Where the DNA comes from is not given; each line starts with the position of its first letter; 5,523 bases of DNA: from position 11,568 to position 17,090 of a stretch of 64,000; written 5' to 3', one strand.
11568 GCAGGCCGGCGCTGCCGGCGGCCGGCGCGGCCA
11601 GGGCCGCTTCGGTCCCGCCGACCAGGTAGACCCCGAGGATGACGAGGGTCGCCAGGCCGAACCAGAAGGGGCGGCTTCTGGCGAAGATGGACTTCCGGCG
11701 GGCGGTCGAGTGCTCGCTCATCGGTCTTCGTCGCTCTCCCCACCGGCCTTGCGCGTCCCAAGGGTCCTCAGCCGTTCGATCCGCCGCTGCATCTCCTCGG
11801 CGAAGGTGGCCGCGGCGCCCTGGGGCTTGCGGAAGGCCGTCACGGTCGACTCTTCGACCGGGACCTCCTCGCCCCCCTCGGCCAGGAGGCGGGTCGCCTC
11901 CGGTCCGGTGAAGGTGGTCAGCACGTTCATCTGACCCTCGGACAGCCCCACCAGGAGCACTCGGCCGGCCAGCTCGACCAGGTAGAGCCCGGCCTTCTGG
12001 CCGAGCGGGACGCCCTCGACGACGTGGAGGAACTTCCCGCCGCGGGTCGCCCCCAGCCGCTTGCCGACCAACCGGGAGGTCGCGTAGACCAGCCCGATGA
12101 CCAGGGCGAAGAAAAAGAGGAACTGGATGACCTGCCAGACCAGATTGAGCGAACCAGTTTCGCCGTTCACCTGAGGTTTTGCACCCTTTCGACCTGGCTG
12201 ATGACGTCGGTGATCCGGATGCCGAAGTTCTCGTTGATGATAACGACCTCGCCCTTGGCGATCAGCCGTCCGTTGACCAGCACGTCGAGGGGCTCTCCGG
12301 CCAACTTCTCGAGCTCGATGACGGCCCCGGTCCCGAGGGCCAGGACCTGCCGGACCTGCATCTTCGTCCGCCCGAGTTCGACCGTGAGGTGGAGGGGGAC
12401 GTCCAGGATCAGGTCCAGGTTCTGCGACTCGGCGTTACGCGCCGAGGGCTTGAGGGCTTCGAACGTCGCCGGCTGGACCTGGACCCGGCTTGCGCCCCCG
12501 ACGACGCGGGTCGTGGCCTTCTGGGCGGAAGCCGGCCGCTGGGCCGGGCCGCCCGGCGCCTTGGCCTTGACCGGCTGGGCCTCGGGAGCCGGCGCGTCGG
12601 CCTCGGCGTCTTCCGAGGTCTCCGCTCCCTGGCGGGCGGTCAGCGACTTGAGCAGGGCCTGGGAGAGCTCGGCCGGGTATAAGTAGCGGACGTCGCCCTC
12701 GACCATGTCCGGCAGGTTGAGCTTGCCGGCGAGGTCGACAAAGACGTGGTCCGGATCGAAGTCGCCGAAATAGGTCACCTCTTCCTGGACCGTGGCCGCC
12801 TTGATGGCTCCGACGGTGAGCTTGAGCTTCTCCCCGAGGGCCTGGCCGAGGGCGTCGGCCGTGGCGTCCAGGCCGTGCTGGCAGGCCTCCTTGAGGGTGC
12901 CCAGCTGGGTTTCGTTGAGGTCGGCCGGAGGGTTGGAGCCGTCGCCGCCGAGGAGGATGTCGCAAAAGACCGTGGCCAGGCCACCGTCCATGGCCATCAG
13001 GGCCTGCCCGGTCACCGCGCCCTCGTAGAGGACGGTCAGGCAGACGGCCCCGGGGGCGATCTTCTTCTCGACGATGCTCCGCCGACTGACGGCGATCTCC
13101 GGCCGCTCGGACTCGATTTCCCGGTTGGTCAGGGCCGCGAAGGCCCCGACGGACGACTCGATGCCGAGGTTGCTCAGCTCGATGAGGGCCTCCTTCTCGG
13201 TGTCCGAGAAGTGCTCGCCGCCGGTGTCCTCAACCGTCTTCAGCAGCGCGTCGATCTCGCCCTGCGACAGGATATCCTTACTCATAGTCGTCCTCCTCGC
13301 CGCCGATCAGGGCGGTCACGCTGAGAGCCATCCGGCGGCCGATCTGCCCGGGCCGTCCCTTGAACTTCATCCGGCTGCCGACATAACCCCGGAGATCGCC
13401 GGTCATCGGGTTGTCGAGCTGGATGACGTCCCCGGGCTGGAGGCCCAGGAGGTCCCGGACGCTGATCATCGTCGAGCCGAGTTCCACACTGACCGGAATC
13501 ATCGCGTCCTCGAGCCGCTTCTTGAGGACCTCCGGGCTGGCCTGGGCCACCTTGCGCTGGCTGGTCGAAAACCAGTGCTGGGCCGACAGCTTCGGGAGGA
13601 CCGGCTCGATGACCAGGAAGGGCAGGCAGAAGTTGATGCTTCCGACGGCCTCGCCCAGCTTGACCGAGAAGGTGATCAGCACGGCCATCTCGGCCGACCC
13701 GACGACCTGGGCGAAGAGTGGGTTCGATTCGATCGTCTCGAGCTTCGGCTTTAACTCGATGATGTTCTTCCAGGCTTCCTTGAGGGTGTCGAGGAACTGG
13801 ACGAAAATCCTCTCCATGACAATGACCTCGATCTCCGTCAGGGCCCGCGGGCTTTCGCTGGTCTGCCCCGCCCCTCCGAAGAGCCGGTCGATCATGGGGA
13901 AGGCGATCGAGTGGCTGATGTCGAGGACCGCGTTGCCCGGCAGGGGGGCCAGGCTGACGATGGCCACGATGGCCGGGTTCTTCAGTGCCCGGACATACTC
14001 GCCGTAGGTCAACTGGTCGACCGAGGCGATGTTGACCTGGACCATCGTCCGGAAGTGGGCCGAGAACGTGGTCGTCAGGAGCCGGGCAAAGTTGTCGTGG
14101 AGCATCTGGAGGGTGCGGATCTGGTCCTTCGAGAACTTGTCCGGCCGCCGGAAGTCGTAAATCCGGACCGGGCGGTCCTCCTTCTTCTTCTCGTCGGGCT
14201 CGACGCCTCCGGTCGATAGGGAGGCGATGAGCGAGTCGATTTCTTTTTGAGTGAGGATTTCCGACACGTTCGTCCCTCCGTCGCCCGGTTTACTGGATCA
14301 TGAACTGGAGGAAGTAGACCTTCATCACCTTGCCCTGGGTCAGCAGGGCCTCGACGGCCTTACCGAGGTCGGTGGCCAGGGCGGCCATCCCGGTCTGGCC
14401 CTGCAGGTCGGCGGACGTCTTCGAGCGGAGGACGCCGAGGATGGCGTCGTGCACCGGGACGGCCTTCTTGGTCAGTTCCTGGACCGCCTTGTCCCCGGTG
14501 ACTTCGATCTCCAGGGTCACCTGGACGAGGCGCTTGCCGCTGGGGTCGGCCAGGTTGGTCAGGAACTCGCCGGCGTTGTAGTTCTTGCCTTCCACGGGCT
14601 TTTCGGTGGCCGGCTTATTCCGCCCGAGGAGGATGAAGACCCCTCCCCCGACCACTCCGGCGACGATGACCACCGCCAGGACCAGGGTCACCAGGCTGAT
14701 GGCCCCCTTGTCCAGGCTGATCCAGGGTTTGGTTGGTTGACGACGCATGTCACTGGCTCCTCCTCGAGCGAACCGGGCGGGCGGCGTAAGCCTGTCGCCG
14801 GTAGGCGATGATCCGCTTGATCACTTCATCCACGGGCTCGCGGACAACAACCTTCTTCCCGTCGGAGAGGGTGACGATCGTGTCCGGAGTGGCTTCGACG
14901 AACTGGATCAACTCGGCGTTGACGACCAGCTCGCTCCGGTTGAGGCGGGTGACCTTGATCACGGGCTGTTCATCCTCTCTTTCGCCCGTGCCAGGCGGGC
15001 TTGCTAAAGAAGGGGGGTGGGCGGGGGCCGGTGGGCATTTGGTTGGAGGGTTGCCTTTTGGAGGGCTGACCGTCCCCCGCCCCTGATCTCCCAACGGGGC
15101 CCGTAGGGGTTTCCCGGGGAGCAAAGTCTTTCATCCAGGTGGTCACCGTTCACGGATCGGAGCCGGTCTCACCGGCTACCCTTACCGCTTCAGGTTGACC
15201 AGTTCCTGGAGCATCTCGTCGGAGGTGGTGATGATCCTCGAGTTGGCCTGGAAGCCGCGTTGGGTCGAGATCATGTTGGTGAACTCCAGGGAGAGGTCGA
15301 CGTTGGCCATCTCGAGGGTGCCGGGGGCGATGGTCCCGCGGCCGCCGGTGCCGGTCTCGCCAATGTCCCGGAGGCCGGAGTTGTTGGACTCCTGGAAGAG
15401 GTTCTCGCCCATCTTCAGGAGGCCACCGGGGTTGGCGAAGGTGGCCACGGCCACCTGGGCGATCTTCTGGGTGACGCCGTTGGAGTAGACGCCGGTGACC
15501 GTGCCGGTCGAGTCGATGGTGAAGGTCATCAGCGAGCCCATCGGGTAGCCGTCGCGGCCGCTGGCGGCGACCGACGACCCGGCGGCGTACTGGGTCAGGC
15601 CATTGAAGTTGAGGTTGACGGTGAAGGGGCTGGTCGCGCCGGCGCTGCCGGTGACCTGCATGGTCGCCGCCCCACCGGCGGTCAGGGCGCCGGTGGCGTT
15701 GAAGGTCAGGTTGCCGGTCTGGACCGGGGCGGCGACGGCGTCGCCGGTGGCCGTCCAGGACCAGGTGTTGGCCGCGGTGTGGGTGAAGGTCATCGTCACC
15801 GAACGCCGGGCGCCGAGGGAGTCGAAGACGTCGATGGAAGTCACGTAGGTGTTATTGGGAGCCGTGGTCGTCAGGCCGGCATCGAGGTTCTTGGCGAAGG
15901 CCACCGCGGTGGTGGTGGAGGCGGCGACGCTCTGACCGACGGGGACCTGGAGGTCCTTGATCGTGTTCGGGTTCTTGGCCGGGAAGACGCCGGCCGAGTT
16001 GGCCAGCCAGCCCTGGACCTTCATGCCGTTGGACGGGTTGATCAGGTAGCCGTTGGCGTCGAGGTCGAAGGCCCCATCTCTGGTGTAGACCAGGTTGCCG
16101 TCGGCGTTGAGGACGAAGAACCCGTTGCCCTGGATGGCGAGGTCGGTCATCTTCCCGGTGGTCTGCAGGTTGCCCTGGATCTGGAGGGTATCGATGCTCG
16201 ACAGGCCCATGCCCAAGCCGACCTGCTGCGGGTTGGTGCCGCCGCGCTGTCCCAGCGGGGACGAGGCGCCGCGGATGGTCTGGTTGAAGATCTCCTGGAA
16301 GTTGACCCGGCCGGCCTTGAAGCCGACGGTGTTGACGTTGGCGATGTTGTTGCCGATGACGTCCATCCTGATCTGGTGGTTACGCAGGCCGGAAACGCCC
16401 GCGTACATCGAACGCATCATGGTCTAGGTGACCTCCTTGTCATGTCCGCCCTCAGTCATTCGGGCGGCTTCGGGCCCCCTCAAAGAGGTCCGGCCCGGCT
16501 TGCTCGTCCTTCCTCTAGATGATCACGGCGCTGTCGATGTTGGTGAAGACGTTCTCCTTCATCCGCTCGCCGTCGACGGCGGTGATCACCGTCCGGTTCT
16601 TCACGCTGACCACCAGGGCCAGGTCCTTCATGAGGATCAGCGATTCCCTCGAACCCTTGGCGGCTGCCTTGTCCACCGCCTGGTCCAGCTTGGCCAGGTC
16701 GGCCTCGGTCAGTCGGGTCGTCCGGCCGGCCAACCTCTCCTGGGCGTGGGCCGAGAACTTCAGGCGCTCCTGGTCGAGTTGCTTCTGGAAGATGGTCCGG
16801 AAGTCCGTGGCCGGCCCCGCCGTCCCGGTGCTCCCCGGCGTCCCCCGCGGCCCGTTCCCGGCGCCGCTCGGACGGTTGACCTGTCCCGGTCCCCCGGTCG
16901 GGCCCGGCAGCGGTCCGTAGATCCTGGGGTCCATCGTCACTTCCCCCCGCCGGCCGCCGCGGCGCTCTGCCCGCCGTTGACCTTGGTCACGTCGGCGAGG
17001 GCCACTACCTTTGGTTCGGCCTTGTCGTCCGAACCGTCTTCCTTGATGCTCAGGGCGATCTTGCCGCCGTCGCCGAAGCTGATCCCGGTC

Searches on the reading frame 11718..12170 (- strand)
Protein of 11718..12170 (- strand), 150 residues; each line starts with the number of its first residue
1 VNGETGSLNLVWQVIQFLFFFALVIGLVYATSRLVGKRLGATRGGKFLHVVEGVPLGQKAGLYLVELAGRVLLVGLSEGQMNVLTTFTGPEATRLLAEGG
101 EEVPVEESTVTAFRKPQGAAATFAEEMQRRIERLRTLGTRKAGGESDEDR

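Call 46: search_protein_families(library=pfam, proteins=[window:11718-12170:-])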
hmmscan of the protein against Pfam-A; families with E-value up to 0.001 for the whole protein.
window:11718-12170:- (150 aa): 1 family
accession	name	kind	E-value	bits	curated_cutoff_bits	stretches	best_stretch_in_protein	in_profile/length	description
PF04347.18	FliO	-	5.1e-13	49.4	22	1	31-128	3-87/91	Flagellar biosynthesis protein, FliO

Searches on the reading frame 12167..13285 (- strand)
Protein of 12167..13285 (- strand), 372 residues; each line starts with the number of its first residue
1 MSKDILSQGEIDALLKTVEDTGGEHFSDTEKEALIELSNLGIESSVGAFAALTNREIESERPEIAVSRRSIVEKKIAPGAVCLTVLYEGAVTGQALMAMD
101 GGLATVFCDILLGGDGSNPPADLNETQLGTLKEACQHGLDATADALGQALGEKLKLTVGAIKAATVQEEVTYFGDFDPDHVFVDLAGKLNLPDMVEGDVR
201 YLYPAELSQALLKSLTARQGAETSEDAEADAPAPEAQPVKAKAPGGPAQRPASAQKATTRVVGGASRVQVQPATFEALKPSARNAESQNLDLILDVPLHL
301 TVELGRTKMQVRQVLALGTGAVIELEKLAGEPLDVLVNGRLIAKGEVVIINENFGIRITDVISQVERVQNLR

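Call 46: search_protein_families(library=pfam, proteins=[window:12167-13285:-])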
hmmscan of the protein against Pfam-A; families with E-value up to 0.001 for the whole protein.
window:12167-13285:- (372 aa): 1 family
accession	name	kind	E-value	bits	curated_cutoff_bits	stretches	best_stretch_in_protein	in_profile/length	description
PF01052.25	FliMN_C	-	5.7e-26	90.7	23.8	1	292-362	2-72/73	Type III flagellar switch regulator (C-ring) FliN C-term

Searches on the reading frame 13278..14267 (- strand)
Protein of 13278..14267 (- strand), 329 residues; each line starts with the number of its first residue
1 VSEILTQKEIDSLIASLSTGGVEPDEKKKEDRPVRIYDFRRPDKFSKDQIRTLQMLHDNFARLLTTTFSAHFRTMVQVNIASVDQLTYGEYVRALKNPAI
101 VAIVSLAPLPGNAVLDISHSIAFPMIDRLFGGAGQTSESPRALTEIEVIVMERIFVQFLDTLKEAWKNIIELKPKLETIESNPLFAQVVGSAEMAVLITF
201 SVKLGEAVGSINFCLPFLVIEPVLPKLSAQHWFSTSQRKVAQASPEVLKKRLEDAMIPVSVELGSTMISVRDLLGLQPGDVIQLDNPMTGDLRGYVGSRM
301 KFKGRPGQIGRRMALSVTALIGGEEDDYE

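Call 46: search_protein_families(library=pfam, proteins=[window:13278-14267:-])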
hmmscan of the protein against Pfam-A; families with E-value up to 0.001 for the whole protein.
window:13278-14267:- (329 aa): 2 families
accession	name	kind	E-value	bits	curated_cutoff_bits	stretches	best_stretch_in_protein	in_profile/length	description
PF02154.20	FliM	-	3.9e-67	226.3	27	1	37-227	1-192/192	Flagellar motor switch protein FliM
PF01052.25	FliMN_C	-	9.7e-22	77.1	23.8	1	251-321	2-72/73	Type III flagellar switch regulator (C-ring) FliN C-term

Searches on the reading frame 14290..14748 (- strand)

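Call 46: search_protein_families(library=pfam, proteins=[window:14290-14748:-])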
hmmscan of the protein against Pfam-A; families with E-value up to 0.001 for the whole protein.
window:14290-14748:- (152 aa): 1 family
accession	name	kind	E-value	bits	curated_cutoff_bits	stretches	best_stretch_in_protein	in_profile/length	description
PF03748.19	FliL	-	4.1e-18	66.2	24.6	1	59-152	4-103/103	Flagellar basal body-associated protein FliL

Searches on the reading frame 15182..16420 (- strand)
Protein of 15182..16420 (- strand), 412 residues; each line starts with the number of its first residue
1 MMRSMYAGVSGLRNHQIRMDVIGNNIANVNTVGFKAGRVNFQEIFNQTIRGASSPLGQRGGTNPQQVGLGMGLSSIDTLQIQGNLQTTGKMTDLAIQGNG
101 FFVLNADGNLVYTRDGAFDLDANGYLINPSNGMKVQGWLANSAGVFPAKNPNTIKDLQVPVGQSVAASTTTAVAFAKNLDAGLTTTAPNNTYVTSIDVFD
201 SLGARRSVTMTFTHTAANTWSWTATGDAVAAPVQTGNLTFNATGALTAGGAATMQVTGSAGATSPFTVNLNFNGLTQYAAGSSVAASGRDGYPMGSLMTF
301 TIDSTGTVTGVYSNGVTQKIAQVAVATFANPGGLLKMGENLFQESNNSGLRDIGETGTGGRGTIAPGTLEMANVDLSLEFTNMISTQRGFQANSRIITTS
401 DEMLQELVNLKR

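Call 46: search_protein_families(library=pfam, proteins=[window:15182-16420:-])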
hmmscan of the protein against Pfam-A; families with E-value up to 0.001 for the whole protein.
window:15182-16420:- (412 aa): 4 families
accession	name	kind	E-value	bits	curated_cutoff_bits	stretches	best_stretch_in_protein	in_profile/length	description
PF07559.19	FlgE_D2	-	3.6e-17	63.6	22.7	1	189-292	19-142/142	Flagellar basal body protein FlaE D2 domain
PF06429.18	Flg_bbr_C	-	3.6e-17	62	23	1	366-410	2-46/46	Flagellar basal body rod FlgEFG protein C-terminal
PF22692.1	LlgE_F_G_D1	-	2.3e-13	50.5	27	1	95-156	1-44/64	Flagellar hook protein FlgE/F/G D1 domain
PF00460.25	Flg_bb_rod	-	1.1e-12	48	20.7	1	5-35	1-31/31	Flagella basal body rod protein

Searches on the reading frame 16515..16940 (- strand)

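Call 7: search_protein_families(library=pfam, proteins=[window:16515-16940:-])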
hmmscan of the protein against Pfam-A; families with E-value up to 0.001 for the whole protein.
window:16515-16940:- (141 aa): 1 family
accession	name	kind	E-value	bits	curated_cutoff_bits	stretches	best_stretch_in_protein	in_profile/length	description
PF12611.13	Flagellar_put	-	7.9e-14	51.6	21.1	1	117-140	1-24/24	Putative flagellar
